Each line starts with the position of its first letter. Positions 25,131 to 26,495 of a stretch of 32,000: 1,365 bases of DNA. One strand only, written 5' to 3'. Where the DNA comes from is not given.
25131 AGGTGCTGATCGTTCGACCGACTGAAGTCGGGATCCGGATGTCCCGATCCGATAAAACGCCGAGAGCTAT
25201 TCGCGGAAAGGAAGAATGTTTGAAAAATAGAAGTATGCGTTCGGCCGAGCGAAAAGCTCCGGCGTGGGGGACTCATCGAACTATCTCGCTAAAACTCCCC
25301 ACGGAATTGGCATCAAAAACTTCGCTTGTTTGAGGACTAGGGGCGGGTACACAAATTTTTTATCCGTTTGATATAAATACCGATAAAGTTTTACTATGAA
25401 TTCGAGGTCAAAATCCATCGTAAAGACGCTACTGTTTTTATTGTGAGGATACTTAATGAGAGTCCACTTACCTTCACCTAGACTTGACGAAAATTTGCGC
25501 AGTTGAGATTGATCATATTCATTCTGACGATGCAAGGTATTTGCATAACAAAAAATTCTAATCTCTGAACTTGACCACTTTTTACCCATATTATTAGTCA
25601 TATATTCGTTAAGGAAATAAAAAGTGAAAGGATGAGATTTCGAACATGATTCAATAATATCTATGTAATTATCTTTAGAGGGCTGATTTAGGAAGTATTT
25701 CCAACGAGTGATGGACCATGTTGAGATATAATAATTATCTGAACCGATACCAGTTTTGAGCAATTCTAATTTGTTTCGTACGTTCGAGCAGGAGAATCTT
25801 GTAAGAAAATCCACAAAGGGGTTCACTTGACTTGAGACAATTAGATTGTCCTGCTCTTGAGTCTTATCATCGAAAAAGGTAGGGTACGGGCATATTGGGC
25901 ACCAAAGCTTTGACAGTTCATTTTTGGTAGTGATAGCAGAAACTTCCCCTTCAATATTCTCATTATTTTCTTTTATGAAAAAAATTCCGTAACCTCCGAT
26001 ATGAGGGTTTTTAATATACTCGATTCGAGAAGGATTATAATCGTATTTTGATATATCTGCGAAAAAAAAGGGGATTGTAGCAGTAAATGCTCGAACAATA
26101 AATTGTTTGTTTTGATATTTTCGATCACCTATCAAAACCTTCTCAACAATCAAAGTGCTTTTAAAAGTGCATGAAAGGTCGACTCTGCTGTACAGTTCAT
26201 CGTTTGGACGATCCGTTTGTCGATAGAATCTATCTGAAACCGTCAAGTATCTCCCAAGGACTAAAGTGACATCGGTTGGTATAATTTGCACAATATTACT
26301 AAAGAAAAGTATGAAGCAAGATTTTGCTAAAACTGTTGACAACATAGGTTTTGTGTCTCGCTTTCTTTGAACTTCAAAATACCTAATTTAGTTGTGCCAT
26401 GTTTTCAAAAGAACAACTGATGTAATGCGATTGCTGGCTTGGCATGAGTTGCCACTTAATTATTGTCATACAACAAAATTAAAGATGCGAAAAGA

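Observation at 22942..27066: A 471-nt near-identical direct repeat frames one paralog, while the paralogs themselves are deeply diverged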

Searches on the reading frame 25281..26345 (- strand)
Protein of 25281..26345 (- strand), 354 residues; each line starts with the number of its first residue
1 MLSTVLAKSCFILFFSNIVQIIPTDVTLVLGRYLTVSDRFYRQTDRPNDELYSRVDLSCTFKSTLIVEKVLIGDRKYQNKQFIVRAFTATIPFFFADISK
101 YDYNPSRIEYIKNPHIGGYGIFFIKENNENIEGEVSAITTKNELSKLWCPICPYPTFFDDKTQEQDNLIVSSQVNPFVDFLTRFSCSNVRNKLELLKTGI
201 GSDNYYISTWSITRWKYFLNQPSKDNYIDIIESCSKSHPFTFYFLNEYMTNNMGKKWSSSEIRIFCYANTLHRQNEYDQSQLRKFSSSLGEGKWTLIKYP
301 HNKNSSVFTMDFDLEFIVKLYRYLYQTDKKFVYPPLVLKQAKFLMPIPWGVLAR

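Call 7: search_protein_families(library=pfam, proteins=[window:25281-26345:-], max_evalue=0.01)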
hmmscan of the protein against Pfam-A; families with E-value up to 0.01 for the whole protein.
window:25281-26345:- (354 aa): 0 families

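Call 33: find_encoding_contigs(protein=window:25281-26345:-, flank=10000, max_places=10)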
Protein window:25281-26345:- (354 aa): no gene with exactly this product is on record in the collection.

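Call 59: search_protein_families(library=phrogs, proteins=[window:25344-26345:-], max_evalue=1)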
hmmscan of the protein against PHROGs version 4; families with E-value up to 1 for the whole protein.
window:25344-26345:- (334 aa): 1 family
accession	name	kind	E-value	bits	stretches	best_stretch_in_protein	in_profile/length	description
phrog_35049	-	unknown function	0.23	12.5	1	246-284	10-49/56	-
